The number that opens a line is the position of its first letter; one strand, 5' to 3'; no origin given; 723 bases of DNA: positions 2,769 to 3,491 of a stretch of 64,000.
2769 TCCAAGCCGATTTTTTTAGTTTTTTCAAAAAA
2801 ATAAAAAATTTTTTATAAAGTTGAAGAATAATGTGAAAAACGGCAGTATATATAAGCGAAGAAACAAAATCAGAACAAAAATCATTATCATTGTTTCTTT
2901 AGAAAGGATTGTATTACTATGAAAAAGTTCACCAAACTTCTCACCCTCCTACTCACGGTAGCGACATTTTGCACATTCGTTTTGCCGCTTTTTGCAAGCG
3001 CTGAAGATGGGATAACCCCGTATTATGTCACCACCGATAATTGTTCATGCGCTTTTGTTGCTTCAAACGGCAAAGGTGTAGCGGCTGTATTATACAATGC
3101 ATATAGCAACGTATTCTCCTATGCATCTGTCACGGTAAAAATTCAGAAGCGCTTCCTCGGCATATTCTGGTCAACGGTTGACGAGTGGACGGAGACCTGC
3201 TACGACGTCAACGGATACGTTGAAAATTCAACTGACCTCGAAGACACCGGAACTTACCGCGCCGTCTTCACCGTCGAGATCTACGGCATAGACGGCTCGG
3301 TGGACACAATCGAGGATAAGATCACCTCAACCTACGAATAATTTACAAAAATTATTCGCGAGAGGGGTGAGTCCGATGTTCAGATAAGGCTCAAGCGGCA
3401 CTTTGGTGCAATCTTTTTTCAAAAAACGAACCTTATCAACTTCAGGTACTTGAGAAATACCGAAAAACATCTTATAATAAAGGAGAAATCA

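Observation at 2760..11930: Tandem amplification of a [140-aa | S | L] secreted-protein cassette behind an ECF sigma/anti-sigma pair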

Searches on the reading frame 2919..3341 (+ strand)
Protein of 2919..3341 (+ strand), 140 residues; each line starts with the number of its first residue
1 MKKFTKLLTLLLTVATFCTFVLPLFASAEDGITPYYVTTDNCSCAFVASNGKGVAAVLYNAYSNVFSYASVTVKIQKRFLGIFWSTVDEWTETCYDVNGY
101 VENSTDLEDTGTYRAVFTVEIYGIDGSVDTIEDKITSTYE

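Call 3: search_protein_families(library=pfam, proteins=[window:2919-3341:+], max_evalue=1)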
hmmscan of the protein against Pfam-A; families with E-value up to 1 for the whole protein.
window:2919-3341:+ (140 aa): 0 families

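Call 4: search_protein_families(library=ncbifam, proteins=[window:2919-3341:+], max_evalue=1)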
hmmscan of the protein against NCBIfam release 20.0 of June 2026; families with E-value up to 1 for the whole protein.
window:2919-3341:+ (140 aa): 0 families

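Call 52: find_homologous_proteins(query=window:2919-3341:+, max_evalue=0.01)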
Query window:2919-3341:+ (140 aa): 91 proteins with E <= 0.01 among 173 candidates.
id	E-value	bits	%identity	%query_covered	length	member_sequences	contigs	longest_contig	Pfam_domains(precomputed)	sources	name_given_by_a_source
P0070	9.0e-84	296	98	100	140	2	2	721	-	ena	-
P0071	1.3e-83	295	97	100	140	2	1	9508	-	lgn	-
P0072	7.7e-66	238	81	86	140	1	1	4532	-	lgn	-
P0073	3.7e-63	229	76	100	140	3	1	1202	-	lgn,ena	-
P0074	2.2e-62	227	76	100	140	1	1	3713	-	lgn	-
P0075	3.7e-62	226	73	100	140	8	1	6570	-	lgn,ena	-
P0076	1.1e-60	221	72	100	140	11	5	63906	-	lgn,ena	-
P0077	2.7e-59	217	74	100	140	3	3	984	-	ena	-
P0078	2.7e-59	217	72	100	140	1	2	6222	-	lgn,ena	-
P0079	4.1e-59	216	75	100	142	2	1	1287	-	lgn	-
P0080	5.8e-58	212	75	96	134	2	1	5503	-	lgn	-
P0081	7.8e-58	212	70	100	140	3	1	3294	-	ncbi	-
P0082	1.2e-57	211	70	100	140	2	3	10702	-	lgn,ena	-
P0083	3.1e-57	210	69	100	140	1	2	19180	-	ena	-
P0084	1.1e-56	208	69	90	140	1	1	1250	-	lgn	-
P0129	3.9e-21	93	43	96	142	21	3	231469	-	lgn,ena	-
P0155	6.3e-15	73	37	99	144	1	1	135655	-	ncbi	-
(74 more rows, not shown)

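Call 53: find_encoding_contigs(protein=P0071, flank=10000, max_places=6)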
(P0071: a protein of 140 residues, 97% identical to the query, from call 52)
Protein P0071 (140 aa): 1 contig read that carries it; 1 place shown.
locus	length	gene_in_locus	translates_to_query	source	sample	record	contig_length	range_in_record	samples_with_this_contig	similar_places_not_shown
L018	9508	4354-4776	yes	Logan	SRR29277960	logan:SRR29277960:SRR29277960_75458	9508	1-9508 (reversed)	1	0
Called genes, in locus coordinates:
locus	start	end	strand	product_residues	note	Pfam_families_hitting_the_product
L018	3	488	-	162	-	?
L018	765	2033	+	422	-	PF13173:AAA_14, PF13635:DUF4143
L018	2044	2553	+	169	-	PF13079:DUF3916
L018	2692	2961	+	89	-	-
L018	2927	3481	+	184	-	PF04542:Sigma70_r2, PF08281:Sigma70_r4_2, PF04545:Sigma70_r4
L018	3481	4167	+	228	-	PF14285:DUF4367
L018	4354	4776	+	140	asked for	-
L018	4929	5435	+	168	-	-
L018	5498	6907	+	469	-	-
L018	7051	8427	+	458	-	-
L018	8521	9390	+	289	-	PF02588:YitT_membrane, PF10035:DUF2179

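Call 67: search_protein_families(library=padloc, proteins=[window:2919-3341:+], max_evalue=0.1)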
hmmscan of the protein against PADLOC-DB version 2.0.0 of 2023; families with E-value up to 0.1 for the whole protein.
window:2919-3341:+ (140 aa): 0 families

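Call 68: search_protein_families(library=phrogs, proteins=[window:2919-3341:+], max_evalue=0.1)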
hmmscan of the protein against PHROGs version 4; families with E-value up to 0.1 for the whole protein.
window:2919-3341:+ (140 aa): 1 family
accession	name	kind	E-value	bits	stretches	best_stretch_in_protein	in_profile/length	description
phrog_13552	-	unknown function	0.016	16.5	1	68-122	25-72/101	-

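Call 71: find_encoding_contigs(protein=P0129, flank=6000, max_places=2)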
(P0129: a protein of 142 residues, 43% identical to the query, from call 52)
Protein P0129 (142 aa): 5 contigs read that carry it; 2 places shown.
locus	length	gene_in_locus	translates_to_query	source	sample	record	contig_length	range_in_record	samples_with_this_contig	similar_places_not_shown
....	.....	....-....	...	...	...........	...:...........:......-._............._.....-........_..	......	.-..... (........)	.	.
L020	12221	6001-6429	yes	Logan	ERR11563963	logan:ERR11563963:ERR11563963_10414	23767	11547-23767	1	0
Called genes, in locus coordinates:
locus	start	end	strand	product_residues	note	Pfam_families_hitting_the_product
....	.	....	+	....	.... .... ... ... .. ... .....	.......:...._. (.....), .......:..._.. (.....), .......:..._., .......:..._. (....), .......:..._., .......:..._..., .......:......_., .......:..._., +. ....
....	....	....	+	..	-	-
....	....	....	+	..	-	-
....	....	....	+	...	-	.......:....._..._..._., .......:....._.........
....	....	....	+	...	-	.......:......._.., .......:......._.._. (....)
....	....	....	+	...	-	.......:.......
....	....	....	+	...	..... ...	-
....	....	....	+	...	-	-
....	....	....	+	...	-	-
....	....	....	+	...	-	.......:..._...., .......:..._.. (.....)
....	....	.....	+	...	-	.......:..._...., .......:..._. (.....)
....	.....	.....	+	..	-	-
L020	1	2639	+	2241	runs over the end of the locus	PF20578:aBig_2 (faint), PF23598:LRR_14 (faint), PF12799:LRR_4, PF13855:LRR_8 (weak), PF12799:LRR_4, PF09479:Flg_new, PF00059:Lectin_C, PF13306:LRR_5, +1 more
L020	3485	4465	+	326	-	PF14659:Phage_int_SAM_3, PF00589:Phage_integrase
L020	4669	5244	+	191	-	PF04542:Sigma70_r2, PF08281:Sigma70_r4_2 (weak)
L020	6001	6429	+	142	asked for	-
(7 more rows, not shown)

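Call 72: find_encoding_contigs(protein=P0155, flank=6000, max_places=2)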
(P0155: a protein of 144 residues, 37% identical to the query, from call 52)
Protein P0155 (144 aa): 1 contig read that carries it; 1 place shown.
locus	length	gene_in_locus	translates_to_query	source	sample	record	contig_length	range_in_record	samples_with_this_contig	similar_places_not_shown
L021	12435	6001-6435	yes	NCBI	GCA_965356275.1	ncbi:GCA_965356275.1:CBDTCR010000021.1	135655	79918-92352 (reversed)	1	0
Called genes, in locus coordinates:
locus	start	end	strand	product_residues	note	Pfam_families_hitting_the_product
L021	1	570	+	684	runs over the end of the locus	PF00009:GTP_EFTU (weak), PF01926:MMR_HSR1, PF02421:FeoB_N, PF17910:FeoB_Cyto, PF07670:Gate, PF07664:FeoB_C, PF07670:Gate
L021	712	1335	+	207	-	PF02517:Rce1-like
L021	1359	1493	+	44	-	-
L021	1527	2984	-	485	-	PF02386:TrkH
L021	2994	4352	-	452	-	PF00106:adh_short (faint), PF02254:TrkA_N, PF03435:Sacchrp_dh_NADP (faint), PF03807:F420_oxidored (faint), PF13241:NAD_binding_7 (faint), PF02080:TrkA_C, PF02254:TrkA_N, PF02080:TrkA_C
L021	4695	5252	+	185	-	PF04542:Sigma70_r2, PF08281:Sigma70_r4_2, PF04545:Sigma70_r4 (weak)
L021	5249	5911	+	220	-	PF14285:DUF4367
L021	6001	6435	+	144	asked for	-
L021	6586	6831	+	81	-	PF01381:HTH_3 (weak)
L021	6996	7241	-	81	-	PF20124:DUF6514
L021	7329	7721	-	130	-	PF13560:HTH_31, PF01381:HTH_3, PF12844:HTH_19, PF13443:HTH_26 (weak)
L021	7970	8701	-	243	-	PF13353:Fer4_12, PF04055:Radical_SAM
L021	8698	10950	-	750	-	PF02901:PFL-like, PF01228:Gly_radical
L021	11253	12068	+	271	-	PF01381:HTH_3, PF12844:HTH_19, PF13443:HTH_26 (weak), PF13560:HTH_31 (faint)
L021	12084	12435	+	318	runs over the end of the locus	PF00215:OMPdecase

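Call 73: find_encoding_contigs(protein=P0076, flank=10000, max_places=2)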
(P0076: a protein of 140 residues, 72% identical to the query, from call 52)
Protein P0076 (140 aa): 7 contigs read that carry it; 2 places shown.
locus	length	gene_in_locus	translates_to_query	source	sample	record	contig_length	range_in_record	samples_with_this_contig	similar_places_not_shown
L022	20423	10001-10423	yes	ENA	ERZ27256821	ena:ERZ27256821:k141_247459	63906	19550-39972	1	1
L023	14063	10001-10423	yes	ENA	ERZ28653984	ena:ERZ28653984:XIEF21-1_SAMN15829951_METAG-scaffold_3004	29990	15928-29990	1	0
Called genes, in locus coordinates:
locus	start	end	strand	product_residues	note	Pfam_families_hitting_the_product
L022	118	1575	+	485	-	PF07556:DUF1538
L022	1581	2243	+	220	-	PF00543:P-II (weak)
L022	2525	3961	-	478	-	PF04389:Peptidase_M28 (weak), PF01546:Peptidase_M20, PF07687:M20_dimer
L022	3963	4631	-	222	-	-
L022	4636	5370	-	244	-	PF16481:DUF5058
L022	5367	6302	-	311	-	PF01569:PAP2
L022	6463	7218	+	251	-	-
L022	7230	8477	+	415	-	PF00202:Aminotran_3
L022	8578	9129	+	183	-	PF04542:Sigma70_r2 (weak), PF08281:Sigma70_r4_2, PF04545:Sigma70_r4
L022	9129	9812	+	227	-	PF14285:DUF4367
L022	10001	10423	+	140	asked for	-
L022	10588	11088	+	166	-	-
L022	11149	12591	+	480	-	-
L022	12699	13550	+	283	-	PF02588:YitT_membrane, PF10035:DUF2179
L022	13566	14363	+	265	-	PF00459:Inositol_P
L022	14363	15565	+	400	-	PF07690:MFS_1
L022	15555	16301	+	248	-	PF00657:Lipase_GDSL, PF16255:Lipase_GDSL_lke, PF13472:Lipase_GDSL_2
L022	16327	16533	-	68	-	PF13443:HTH_26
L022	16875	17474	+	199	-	PF10502:Peptidase_S26 (weak)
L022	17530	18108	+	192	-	-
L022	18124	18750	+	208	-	-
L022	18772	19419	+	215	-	-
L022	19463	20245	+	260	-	-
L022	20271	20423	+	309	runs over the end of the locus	-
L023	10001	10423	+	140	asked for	-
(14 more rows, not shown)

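Call 77: search_solved_structures(query=A7, max_evalue=10)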
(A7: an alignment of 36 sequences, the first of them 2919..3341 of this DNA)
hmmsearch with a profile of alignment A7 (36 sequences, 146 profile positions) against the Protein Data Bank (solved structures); distinct sequences matched with E-value up to 10: 2.
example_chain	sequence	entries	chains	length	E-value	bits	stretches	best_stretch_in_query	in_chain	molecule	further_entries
8enu_A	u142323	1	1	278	0.26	14.3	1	34-82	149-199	Lufaxin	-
8eo2_A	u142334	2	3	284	0.28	14.2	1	34-82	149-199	Lufaxin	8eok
